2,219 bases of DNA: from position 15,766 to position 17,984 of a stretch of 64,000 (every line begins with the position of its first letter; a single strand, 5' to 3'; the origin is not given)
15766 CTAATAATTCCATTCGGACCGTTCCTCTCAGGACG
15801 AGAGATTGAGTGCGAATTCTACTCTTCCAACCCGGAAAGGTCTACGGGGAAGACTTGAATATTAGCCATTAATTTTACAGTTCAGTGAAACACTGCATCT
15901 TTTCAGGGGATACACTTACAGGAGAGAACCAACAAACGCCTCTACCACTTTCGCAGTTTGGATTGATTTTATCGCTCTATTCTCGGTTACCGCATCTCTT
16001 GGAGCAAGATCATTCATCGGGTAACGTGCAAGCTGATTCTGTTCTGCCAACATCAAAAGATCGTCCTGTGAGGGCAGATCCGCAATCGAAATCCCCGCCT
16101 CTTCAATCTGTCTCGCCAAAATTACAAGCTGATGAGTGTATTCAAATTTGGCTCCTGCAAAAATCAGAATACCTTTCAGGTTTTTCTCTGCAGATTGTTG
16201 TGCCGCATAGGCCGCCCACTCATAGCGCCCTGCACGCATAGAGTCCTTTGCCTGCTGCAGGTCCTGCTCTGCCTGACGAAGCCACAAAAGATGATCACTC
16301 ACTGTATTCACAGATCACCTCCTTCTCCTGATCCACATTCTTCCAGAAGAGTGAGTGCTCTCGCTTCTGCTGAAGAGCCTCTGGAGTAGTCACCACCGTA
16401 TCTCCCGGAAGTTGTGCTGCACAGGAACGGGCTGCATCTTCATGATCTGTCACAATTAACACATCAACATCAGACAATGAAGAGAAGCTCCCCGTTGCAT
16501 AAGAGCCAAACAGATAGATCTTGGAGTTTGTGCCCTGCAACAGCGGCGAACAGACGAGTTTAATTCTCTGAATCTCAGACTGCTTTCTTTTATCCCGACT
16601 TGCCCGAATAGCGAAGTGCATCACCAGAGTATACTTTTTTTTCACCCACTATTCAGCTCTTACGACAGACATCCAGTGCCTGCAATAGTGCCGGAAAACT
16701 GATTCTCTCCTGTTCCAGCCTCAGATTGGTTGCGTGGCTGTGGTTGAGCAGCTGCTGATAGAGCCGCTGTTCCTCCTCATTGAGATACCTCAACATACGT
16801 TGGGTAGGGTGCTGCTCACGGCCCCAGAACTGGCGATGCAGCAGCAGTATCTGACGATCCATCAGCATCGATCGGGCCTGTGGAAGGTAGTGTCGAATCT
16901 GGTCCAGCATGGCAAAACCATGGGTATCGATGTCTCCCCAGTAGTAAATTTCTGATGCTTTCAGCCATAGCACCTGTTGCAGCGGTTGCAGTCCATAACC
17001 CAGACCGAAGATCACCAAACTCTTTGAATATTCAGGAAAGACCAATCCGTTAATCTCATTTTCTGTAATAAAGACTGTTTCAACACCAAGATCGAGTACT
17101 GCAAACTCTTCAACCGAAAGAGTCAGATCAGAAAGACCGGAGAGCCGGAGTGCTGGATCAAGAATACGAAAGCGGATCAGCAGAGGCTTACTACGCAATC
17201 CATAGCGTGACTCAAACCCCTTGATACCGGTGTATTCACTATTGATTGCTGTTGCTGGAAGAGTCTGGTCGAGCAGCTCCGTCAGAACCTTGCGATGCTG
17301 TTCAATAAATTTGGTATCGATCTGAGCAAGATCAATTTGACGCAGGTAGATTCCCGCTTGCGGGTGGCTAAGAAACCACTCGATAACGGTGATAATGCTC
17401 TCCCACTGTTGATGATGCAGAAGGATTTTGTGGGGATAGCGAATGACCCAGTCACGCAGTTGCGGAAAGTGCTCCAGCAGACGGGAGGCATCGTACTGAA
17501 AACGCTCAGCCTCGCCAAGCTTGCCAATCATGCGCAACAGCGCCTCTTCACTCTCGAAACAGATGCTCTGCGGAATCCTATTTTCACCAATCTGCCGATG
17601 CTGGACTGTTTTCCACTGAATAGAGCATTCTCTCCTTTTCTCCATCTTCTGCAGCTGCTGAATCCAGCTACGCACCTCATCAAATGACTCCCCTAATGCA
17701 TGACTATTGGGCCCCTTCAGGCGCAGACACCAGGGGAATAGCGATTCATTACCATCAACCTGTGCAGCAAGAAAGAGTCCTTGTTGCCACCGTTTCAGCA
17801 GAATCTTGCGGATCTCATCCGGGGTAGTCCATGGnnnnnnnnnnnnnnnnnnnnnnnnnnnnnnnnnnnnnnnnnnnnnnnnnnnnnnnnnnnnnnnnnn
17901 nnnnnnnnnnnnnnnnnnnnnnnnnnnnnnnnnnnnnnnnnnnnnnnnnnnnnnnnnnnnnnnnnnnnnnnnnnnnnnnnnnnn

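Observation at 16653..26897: SWIM-SNF2 helicase fused into a Wadjet (JetABCD/MksBEFG) operon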

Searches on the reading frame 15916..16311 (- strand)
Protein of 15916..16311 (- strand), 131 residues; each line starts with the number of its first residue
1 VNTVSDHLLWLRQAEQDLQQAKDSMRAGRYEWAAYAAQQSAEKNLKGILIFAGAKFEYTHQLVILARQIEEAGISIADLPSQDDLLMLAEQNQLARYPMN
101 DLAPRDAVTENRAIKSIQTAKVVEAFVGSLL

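Call 3: search_protein_families(library=pfam, proteins=[window:15916-16311:-], max_evalue=0.01)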
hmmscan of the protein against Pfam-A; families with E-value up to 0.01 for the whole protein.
window:15916-16311:- (131 aa): 1 family
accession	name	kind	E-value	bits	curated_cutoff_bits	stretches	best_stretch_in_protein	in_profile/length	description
PF05168.19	HEPN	-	4.6e-22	78.8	22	1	9-127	3-114/117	HEPN domain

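Call 4: search_protein_families(library=padloc, proteins=[window:15916-16311:-], max_evalue=0.01)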
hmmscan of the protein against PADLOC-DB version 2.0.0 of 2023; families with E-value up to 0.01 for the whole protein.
window:15916-16311:- (131 aa): 0 families

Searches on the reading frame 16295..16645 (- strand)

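Call 3: search_protein_families(library=pfam, proteins=[window:16295-16645:-], max_evalue=0.01)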
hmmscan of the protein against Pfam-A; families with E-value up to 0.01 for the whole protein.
window:16295-16645:- (116 aa): 3 families
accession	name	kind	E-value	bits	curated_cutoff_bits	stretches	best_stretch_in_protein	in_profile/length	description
PF01909.29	NTP_transf_2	-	5.9e-10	39.8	21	1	35-87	11-47/93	Nucleotidyltransferase domain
PF18765.7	Polbeta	-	6.1e-08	33.2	26.9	1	42-114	15-90/93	Polymerase beta, Nucleotidyltransferase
PF22600.2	MTPAP-like_central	-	7.3e-06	26.6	27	1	13-77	14-76/139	Poly(A) RNA polymerase, mitochondrial-like, central palm domain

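Call 4: search_protein_families(library=padloc, proteins=[window:16295-16645:-], max_evalue=0.01)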
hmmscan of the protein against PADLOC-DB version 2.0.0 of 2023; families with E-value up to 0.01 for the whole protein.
window:16295-16645:- (116 aa): 8 families
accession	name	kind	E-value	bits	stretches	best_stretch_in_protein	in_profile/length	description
PDLC04903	PDC-S09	-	6e-07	27.8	1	28-69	14-55/108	-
PDLC04906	PDC-S09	-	5.9e-06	24.6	1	41-70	25-54/98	-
PDLC04905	PDC-S09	-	7.2e-05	21.1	1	41-70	22-52/101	-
PDLC04907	PDC-S09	-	0.00011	20.3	1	40-71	27-58/114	-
PDLC04904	PDC-S09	-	0.00016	19.8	1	41-70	26-55/104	-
PDLC04902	PDC-S09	-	0.00017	19.8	1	41-71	22-52/97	-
PDLC04368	PDC-M05A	-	0.00028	18.8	1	44-71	111-138/201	-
PDLC04369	PDC-M05A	-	0.003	15.2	1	44-76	107-139/201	-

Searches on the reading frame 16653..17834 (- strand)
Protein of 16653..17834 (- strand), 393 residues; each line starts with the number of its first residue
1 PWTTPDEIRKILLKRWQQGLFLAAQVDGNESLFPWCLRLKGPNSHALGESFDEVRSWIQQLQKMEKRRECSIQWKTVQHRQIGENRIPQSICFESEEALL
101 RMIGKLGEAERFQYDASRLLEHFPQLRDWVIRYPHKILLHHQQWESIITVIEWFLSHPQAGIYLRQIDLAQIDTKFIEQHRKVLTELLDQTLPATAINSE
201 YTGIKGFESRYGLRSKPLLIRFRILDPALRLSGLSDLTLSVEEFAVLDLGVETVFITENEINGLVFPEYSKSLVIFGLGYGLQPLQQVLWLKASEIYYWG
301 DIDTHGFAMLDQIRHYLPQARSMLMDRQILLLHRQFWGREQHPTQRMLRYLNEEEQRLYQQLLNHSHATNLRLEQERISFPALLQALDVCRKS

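Call 3: search_protein_families(library=pfam, proteins=[window:16653-17675:-], max_evalue=0.01)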
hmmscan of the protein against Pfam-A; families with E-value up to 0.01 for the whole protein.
window:16653-17675:- (340 aa): 2 families
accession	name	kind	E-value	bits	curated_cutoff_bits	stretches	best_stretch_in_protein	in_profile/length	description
PF09983.15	JetD_C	-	2.3e-54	183.9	22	1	159-331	1-176/179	Wadjet protein JetD, C-terminal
PF11795.13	DUF3322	-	1.4e-40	139.8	22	1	1-136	49-190/190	Uncharacterized protein conserved in bacteria N-term (DUF3322)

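Call 4: search_protein_families(library=padloc, proteins=[window:16653-17675:-], max_evalue=0.01)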
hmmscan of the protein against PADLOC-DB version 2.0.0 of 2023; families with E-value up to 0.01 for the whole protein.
window:16653-17675:- (340 aa): 16 families
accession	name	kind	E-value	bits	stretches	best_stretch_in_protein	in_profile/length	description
PDLC00530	JetD1|JetD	-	1.3e-124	414.4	1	2-336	57-385/391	DUF2220; DUF3322; DUF2399 domain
PDLC00522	JetD1|JetD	-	3.5e-101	337.1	1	3-336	48-378/382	DUF2220; DUF3322; DUF2399 domain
PDLC00523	JetD1|JetD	-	9.9e-52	174.3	1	3-335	62-391/398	DUF2220; DUF3322; DUF2399 domain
PDLC00520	JetD1|JetD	-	2.4e-30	103.8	1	7-334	59-382/398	DUF2220; DUF3322; DUF2399 domain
PDLC00532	JetD1|JetD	-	1.6e-28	97.6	1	17-330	65-371/383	DUF2220; DUF3322; DUF2399 domain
PDLC00533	JetD1|JetD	-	2e-13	48.2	1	188-326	257-406/409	DUF2220; DUF3322; DUF2399 domain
PDLC00525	JetD1|JetD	-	4.2e-05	20.7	1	239-323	323-408/412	DUF2220; DUF3322; DUF2399 domain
PDLC00524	JetD1|JetD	-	4.8e-05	20.6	1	197-325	252-385/387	DUF2220; DUF3322; DUF2399 domain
PDLC00591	JetD3|JetD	-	8e-05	20.1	1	217-330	223-346/350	DUF2239; DUF2220 domain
PDLC00527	JetD1|JetD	-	0.00024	18.3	1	237-268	287-321/387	DUF2220; DUF3322; DUF2399 domain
PDLC00526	JetD1|JetD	-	0.00053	17.3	1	244-330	316-403/407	DUF2220; DUF3322; DUF2399 domain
PDLC00529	JetD1|JetD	-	0.00058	17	0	241-326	303-389/394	DUF2220; DUF3322; DUF2399 domain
PDLC00521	JetD1|JetD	-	0.00078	16.7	1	218-325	275-383/395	DUF2220; DUF3322; DUF2399 domain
PDLC00592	JetD3|JetD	-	0.0016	15.8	1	238-267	235-268/346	DUF2239; DUF2220 domain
PDLC00555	JetD2|JetD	-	0.0095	12.7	0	243-309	376-441/472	DUF2220; DUF3322; DUF2399 domain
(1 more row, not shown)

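Call 41: search_protein_families(library=ncbifam, proteins=[window:16653-17834:-], max_evalue=0.001)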
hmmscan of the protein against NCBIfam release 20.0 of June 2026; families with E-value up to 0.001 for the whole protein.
window:16653-17834:- (393 aa): 0 families

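Call 87: search_solved_structures(query=window:16653-17834:-, max_evalue=0.001)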
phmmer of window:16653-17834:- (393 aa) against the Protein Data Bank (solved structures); distinct sequences matched with E-value up to 0.001: 3.
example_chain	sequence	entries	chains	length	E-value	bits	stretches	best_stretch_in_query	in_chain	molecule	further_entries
8b7f_A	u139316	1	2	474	2.2e-18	69.5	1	46-386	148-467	Ubiquitin-like protein SMT3,MksG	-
8q72_M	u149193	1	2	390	1.2e-13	53.8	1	4-331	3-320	JetD(E248A)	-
7til_A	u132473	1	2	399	2.9e-11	46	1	161-335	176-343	JetD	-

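Call 92: search_solved_structures(query=window:16653-17834:-, max_evalue=1e-10, show_alignments=2)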
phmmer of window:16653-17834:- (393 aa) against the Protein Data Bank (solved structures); distinct sequences matched with E-value up to 1e-10: 3.
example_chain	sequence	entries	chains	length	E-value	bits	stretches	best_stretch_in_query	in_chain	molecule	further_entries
8b7f_A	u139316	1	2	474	2.2e-18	69.5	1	46-386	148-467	Ubiquitin-like protein SMT3,MksG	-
8q72_M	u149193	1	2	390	1.2e-13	53.8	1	4-331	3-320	JetD(E248A)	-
7til_A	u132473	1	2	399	2.9e-11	46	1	161-335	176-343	JetD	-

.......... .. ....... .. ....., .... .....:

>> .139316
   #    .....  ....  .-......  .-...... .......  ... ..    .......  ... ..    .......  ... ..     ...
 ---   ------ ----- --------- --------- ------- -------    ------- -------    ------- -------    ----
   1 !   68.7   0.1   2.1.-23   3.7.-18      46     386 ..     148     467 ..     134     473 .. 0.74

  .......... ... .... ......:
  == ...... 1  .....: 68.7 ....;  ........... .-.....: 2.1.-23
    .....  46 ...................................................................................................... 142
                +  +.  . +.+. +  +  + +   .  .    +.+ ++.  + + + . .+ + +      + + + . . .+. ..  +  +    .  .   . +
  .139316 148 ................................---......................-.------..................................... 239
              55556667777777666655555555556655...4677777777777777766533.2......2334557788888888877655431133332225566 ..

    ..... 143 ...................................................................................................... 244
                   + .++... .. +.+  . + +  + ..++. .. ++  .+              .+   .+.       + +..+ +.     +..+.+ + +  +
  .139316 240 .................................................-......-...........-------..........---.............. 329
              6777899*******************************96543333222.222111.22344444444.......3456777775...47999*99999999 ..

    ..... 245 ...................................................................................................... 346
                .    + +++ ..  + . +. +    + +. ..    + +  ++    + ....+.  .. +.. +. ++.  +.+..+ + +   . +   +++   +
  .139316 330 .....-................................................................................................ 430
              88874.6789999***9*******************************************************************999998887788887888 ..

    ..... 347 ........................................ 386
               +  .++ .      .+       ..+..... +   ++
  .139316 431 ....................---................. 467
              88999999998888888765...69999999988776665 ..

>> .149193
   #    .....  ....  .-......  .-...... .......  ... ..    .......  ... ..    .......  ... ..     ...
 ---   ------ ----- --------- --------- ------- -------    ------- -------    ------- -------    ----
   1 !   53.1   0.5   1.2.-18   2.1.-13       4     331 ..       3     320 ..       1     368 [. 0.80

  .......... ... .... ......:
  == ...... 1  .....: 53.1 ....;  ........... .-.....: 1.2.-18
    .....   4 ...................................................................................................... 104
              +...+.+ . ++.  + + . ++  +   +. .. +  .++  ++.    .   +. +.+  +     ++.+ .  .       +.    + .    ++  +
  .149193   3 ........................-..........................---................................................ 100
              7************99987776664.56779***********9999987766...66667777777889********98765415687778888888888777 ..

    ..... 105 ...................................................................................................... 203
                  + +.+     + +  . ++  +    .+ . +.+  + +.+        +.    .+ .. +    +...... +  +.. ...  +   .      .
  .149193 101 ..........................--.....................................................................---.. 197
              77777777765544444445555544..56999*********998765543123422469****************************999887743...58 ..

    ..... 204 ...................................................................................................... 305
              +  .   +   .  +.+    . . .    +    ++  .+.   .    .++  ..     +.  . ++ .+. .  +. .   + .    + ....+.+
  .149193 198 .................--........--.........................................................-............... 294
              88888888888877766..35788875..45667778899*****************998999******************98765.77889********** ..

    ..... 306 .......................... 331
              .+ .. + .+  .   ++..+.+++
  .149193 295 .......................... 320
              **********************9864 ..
